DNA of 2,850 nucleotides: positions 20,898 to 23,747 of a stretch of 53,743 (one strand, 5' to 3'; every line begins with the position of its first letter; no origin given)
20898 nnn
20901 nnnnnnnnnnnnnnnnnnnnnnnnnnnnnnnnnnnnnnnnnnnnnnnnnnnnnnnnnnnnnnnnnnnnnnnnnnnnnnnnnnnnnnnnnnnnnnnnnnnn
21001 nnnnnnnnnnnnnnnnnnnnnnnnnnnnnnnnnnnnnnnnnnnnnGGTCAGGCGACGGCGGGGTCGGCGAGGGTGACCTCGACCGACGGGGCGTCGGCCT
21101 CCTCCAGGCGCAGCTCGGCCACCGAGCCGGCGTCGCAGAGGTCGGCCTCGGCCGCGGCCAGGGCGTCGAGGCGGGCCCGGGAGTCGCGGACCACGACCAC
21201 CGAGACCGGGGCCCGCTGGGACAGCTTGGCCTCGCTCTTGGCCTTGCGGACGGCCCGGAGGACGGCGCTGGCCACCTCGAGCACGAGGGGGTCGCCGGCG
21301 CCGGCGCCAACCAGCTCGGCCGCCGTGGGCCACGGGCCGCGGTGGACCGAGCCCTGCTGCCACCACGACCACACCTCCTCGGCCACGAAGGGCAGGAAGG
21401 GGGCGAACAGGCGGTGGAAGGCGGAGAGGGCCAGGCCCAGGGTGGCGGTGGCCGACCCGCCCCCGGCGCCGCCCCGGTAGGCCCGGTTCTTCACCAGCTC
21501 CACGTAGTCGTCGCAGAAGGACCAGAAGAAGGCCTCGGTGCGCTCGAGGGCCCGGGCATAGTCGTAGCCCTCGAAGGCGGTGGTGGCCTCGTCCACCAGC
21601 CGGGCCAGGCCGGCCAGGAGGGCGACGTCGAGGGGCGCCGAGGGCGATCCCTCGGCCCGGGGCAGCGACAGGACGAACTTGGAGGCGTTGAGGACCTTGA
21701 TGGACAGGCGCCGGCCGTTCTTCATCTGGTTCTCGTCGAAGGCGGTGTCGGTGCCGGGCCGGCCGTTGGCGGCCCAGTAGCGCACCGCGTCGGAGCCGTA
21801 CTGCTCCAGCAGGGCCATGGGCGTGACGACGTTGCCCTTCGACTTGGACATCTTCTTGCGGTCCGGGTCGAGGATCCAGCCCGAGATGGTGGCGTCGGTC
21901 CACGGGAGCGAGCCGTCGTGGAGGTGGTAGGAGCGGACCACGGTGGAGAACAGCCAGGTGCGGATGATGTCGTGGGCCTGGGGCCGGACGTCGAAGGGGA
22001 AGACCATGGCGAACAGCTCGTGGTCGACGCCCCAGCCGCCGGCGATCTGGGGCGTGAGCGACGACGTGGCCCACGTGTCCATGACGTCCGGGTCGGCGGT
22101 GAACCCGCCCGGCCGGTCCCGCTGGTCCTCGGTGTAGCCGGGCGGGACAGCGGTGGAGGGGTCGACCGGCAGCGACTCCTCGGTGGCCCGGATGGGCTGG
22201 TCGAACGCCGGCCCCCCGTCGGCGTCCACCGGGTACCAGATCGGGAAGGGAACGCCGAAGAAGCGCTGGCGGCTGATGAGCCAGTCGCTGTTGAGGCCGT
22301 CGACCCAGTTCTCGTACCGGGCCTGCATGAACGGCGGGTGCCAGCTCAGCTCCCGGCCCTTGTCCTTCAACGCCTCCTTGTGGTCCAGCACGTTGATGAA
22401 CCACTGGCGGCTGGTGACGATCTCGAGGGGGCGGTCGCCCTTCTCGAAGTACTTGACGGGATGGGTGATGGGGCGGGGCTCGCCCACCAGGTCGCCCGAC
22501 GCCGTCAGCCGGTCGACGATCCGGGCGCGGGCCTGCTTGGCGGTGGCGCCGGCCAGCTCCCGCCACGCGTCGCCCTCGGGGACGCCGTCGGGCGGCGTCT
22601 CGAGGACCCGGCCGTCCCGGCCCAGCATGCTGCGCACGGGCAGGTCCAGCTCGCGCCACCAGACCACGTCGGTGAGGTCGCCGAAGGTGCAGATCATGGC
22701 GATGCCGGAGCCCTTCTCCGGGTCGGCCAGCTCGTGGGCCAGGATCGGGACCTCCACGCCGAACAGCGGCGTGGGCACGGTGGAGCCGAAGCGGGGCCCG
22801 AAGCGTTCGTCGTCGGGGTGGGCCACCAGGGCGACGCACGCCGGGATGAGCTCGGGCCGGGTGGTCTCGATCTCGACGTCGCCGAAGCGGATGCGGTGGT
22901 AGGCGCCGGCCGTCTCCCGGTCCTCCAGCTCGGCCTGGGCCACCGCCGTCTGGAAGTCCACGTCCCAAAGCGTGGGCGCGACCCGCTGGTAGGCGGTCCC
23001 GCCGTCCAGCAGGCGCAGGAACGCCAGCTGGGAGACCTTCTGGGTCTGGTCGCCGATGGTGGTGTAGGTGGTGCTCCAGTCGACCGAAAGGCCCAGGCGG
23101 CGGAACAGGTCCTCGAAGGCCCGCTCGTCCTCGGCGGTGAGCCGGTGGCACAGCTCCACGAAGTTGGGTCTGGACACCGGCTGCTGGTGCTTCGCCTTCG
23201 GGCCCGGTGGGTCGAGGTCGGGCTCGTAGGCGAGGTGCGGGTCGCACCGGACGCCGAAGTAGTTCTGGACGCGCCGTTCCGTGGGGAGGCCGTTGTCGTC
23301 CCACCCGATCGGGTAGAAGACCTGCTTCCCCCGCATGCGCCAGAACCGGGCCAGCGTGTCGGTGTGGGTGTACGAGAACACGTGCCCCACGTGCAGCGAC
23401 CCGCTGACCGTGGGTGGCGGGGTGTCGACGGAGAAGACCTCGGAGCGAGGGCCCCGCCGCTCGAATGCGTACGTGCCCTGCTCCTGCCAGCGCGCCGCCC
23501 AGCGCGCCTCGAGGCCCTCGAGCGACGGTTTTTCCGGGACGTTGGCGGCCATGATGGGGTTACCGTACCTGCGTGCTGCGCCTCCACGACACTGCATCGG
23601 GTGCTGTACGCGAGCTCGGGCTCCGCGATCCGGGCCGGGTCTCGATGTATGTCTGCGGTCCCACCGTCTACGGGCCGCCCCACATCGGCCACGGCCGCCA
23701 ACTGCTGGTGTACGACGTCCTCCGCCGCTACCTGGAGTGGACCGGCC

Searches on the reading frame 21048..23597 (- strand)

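Call 31: search_protein_families(library=pfam, proteins=[window:21048-23597:-], max_evalue=0.001)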
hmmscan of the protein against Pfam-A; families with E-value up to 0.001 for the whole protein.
window:21048-23597:- (849 aa): 5 families
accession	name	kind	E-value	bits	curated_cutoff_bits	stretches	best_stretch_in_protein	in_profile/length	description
PF00133.28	tRNA-synt_1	-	1.4e-76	258.4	22.7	1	33-620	2-413/414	tRNA synthetases class I (I, L, M and V)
PF08264.19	Anticodon_1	-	3.4e-26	92.3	25.1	1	659-801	3-147/148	Anticodon-binding domain of tRNA ligase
PF09334.17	tRNA-synt_1g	-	5.6e-17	62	20.1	2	57-109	3-55/391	tRNA synthetases class I (M)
PF01921.24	tRNA-synt_1f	-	1.5e-06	27.8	27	1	574-623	274-323/360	tRNA synthetases class I (K)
PF01406.26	tRNA-synt_1e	-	2.1e-05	24.5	27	0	577-627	248-298/301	tRNA synthetases class I (C) catalytic domain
